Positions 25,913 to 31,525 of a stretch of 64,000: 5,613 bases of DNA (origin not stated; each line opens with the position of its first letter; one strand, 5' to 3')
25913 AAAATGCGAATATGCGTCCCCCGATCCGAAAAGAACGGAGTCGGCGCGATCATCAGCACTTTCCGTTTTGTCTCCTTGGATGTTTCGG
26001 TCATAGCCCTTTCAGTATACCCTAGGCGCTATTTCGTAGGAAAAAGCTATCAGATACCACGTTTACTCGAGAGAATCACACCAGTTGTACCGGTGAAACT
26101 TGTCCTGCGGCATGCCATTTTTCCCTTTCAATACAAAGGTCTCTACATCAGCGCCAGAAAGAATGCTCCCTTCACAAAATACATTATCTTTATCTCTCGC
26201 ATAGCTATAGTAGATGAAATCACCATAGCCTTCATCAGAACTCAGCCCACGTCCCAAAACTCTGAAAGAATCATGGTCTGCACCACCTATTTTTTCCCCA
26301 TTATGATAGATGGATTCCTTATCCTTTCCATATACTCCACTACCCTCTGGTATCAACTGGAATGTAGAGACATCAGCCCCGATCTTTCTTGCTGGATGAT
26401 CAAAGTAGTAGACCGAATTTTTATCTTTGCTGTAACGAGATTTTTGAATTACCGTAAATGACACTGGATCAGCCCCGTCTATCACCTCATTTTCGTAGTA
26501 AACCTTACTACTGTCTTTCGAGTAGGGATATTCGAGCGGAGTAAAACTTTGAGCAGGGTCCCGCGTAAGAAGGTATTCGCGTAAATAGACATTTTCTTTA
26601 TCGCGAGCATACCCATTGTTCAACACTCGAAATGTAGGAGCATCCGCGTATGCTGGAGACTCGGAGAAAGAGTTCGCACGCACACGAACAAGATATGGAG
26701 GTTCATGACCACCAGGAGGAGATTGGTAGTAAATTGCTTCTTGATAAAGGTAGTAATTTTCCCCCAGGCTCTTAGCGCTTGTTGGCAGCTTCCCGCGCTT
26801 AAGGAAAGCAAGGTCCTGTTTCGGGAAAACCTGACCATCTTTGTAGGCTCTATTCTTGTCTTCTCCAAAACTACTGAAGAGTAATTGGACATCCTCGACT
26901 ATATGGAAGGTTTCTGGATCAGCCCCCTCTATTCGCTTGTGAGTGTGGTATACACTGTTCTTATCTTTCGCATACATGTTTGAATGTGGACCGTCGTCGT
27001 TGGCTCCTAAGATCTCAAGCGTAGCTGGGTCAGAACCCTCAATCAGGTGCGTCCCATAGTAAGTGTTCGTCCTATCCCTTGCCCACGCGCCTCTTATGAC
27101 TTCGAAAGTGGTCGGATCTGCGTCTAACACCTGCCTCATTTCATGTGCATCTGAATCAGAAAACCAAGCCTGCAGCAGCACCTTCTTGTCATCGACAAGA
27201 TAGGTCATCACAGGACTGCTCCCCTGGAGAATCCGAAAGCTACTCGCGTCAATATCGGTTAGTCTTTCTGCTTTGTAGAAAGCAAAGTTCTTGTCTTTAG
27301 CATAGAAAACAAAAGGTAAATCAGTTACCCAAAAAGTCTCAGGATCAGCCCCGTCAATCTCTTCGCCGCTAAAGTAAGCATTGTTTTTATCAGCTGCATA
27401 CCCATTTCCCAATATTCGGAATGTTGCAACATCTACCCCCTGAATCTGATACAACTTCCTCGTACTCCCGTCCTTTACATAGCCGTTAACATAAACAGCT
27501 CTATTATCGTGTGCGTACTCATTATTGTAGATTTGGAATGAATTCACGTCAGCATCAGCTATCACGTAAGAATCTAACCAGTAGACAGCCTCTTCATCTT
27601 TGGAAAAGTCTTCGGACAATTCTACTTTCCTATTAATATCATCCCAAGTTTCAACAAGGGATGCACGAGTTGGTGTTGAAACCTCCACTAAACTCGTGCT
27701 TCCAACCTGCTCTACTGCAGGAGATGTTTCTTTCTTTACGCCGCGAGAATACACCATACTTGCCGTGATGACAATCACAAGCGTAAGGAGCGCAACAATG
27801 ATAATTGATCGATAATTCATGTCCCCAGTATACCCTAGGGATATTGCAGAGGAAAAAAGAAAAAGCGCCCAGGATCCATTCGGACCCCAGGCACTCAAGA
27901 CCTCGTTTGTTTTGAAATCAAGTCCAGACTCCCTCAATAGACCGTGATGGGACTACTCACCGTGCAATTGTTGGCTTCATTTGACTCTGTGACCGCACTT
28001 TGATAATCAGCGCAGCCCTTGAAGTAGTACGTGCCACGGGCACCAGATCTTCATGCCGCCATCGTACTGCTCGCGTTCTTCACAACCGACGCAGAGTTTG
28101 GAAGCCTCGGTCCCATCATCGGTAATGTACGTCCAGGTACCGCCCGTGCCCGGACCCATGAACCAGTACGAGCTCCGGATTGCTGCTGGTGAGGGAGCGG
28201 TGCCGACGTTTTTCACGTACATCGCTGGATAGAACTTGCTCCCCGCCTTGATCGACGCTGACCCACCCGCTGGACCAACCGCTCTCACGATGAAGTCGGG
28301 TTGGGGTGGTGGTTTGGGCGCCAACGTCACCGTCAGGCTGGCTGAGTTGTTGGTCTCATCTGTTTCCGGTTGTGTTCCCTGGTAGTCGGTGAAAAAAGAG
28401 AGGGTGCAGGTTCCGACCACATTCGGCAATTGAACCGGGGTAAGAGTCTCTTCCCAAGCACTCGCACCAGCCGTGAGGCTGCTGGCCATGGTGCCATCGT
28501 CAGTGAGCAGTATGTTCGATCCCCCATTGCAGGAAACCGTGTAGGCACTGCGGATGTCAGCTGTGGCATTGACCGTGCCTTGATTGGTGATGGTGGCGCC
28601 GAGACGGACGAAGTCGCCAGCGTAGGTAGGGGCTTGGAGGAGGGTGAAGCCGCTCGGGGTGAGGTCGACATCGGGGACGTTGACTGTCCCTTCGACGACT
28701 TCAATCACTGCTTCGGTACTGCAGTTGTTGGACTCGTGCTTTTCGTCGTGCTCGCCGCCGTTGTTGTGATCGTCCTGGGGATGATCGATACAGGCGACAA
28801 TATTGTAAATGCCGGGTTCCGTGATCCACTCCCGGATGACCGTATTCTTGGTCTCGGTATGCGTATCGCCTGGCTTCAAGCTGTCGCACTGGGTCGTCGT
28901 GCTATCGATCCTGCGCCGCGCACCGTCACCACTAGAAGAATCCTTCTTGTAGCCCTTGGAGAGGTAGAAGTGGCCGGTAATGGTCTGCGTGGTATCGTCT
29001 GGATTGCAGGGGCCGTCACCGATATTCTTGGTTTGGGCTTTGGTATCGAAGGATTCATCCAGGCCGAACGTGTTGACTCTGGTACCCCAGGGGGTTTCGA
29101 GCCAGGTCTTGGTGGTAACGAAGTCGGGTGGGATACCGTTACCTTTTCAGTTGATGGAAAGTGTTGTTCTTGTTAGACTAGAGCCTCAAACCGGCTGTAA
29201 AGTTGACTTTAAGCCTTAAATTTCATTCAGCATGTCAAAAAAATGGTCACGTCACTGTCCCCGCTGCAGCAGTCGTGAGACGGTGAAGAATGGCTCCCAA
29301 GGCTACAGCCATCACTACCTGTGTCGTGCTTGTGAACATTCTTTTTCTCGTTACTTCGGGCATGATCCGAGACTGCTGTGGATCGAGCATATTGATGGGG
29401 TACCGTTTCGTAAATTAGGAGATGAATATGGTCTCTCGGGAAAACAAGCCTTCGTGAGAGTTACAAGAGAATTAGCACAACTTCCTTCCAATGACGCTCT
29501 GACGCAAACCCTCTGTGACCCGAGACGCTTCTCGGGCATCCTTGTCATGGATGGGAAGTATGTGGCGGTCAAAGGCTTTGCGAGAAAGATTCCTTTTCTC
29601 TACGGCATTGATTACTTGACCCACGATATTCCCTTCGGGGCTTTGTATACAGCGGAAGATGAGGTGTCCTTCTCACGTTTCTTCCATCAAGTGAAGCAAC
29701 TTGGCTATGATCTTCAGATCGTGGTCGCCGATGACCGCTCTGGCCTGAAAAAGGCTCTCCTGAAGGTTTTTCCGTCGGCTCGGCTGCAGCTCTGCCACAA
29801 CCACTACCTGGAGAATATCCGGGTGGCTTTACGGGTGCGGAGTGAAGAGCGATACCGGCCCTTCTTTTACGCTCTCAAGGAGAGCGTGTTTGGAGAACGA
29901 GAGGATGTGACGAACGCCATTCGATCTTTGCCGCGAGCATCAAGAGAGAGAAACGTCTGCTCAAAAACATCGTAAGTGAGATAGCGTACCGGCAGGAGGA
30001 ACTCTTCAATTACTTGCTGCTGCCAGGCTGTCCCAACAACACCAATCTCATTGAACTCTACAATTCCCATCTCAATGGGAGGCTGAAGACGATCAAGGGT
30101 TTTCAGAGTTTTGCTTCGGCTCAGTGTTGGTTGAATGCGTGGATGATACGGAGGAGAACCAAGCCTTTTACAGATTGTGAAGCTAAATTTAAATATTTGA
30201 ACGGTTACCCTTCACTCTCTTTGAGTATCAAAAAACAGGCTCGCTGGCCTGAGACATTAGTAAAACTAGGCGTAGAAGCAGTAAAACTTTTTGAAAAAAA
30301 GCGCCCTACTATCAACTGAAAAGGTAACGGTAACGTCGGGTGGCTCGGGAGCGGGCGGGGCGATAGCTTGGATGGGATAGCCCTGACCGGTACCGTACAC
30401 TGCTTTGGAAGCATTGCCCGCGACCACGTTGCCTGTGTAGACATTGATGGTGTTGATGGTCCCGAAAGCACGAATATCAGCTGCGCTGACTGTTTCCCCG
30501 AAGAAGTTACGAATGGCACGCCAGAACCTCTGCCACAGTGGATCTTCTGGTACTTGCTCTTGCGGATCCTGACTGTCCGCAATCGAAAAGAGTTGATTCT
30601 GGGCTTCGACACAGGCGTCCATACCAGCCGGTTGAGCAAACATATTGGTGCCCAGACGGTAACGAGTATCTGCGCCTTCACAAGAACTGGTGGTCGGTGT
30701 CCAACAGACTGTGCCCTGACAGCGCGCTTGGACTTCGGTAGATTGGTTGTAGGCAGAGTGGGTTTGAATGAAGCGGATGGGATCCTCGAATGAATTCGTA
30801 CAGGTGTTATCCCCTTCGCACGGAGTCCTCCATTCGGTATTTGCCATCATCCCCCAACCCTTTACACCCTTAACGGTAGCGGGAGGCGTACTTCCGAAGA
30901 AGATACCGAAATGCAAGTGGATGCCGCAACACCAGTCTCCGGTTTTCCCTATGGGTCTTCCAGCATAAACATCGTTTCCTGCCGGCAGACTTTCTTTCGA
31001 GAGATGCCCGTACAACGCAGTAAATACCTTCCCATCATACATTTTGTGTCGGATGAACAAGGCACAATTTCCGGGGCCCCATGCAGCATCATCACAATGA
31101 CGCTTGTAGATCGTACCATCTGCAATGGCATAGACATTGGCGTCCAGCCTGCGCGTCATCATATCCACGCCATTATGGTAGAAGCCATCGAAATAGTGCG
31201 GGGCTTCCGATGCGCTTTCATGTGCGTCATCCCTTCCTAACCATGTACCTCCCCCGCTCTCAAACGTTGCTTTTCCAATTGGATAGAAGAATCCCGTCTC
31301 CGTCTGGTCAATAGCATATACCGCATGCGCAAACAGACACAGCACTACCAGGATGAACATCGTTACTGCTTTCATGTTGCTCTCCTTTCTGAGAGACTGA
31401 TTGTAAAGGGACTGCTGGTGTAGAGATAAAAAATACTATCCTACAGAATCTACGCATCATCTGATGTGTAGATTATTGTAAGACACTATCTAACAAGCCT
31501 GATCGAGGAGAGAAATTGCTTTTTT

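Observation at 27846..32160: Duplicated three-part module: membrane-anchored paralog, secreted peptidoglycan hydrolase with CARDB-like tail, conserved 62-bp 3' element (copy 1, IS-disrupted)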

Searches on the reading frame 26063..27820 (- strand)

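Call 6: search_protein_families(library=pfam, proteins=[window:26063-27820:-], max_evalue=0.01)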
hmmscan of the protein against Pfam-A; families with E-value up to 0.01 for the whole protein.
window:26063-27820:- (585 aa): 1 family
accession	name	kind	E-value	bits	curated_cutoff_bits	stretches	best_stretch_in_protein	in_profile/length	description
PF13644.11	DKNYY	-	2.1e-65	220.1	25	4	283-473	1-139/141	DKNYY family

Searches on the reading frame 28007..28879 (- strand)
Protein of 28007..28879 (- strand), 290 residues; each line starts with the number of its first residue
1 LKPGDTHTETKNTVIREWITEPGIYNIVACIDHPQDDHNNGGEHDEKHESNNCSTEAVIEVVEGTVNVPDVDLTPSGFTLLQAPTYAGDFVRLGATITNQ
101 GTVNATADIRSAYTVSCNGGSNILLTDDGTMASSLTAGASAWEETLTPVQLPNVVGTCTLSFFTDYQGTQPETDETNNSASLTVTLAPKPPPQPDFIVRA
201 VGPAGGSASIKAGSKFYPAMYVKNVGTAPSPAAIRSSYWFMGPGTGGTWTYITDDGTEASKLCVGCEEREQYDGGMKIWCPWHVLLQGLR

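Call 6: search_protein_families(library=pfam, proteins=[window:28007-28879:-], max_evalue=0.01)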
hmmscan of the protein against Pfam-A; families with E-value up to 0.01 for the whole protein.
window:28007-28879:- (290 aa): 1 family
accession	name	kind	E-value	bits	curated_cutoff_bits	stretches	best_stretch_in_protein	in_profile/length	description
PF07705.17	CARDB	-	7.4e-08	33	22.7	1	72-180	3-99/101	CARDB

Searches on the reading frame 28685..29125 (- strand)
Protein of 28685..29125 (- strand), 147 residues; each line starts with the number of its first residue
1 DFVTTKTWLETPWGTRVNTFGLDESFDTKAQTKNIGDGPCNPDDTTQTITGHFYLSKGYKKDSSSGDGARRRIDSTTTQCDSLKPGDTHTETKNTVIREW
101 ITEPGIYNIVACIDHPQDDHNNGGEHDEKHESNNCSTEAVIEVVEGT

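Call 45: search_protein_families(library=pfam, proteins=[window:28685-29125:-], max_evalue=10)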
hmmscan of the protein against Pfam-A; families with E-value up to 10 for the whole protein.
seq(147 aa): 0 families

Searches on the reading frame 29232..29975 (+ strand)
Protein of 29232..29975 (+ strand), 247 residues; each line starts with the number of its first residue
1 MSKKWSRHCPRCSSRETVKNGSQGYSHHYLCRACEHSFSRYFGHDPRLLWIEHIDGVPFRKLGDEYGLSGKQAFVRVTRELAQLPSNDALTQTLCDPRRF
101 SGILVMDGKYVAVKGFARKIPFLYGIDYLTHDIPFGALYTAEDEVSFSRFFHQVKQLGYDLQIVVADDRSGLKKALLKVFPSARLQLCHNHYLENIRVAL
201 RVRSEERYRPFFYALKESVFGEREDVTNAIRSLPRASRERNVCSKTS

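Call 6: search_protein_families(library=pfam, proteins=[window:29232-29975:+], max_evalue=0.01)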
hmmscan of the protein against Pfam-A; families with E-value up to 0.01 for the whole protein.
window:29232-29975:+ (247 aa): 4 families
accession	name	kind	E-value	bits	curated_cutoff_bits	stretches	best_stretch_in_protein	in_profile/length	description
PF00872.24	Transposase_mut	-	5e-08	32.7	21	1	140-200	204-265/379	Transposase, Mutator family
PF10551.15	MULE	-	3.4e-06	27.9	27.6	1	104-195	2-99/99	MULE transposase domain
PF23451.1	Zn_ribbon_PaaD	-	0.002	18.2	27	1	3-38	11-49/53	PaaD zinc beta ribbon domain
PF03811.18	Zn_ribbon_InsA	-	0.002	18.2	26.1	1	8-34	7-34/35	InsA N-terminal domain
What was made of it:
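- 29132..30334 (+): IS256-like insertion sequence (1203 bp) with 24-nt terminal inverted repeats. Its transposase is split over two frames (29232-29975 and 30014-30319). Pfam Transposase_mut at 32.7 bits and MULE (call 6).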

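Call 75: search_protein_families(library=ncbifam, proteins=[window:29232-29975:+], max_evalue=0.01)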
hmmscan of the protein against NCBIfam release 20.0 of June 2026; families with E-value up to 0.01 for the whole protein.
window:29232-29975:+ (247 aa): 6 families
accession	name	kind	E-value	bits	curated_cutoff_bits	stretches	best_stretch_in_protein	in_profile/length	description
NF048019.1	IS256_Zn_var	equivalog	8.8e-12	44.9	150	1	11-200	2-177/304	IS256 family transposase, variant Zn-binding type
NF033543.2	transpos_IS256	equivalog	1.7e-10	40.4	150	1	103-203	123-229/338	IS256 family transposase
NF033544.1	transpos_IS1249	exception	5.8e-07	29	300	1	162-204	143-185/382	IS1249 family transposase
NF050000.1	IS1_IS1595_Zn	domain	1.1e-06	29.1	28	1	9-39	1-32/34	IS1/IS1595 family N-terminal zinc-binding domain-containing protein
NF048018.1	IS256_N_4Cys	domain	1.2e-06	29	27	1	8-38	1-31/31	transposase-like zinc-binding domain-containing protein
NF033558.1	transpos_IS1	equivalog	0.00015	21.8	100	1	9-40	1-33/199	IS1 family transposase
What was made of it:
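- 29132..30334 (+): NCBIfam IS256_Zn_var is the best hit but falls below its cut-off (call 75).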

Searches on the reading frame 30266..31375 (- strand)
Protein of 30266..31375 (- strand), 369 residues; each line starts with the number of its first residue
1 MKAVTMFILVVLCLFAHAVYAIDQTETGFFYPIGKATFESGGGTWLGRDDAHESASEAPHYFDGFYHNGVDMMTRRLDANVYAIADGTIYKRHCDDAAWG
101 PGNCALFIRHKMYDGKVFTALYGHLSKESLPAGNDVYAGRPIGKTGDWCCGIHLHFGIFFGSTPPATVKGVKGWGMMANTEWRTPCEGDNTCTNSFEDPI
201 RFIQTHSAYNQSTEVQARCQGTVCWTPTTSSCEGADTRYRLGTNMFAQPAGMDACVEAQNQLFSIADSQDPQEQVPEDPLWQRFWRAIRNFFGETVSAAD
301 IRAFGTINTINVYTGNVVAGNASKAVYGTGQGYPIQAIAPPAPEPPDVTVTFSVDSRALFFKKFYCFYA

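Call 6: search_protein_families(library=pfam, proteins=[window:30266-31375:-], max_evalue=0.01)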
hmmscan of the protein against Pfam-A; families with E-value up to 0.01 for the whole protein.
window:30266-31375:- (369 aa): 1 family
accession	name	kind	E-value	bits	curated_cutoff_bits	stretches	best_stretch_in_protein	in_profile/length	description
PF01551.29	Peptidase_M23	-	4.6e-11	43.2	28.7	1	66-159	2-88/96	Peptidase family M23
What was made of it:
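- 30344..31375 (-): 5' part of the M23-CARDB hydrolase gene: Sec signal peptide (…AVYA|ID), M23 catalytic domain (H67xxxD, H153xH), a Cys-rich middle region, and the start of CARDB-like domain 1. Pfam Peptidase_M23 at 43.2 bits (call 6).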

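Call 75: search_protein_families(library=ncbifam, proteins=[window:30344-31375:-], max_evalue=0.01)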
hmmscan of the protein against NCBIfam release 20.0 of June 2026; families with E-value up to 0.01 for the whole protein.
window:30344-31375:- (344 aa): 4 families
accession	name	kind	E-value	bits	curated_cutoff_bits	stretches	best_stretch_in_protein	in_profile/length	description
NF004799.0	PRK06148.1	subfamily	6.2e-06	24.5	1128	1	66-160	440-539/1015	hypothetical protein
NF052529.1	PG_M23_Pgp6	exception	6.9e-05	21.7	600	1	115-159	374-420/452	peptidoglycan metallopeptidase Pgp6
NF052530.1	Heli_ShapePgp3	exception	0.0011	18.1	300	1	66-162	166-255/270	peptidoglycan metallopeptidase Pgp3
NF008652.0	PRK11649.1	equivalog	0.003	16.3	341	1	67-160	313-399/439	murein DD-endopeptidase MepM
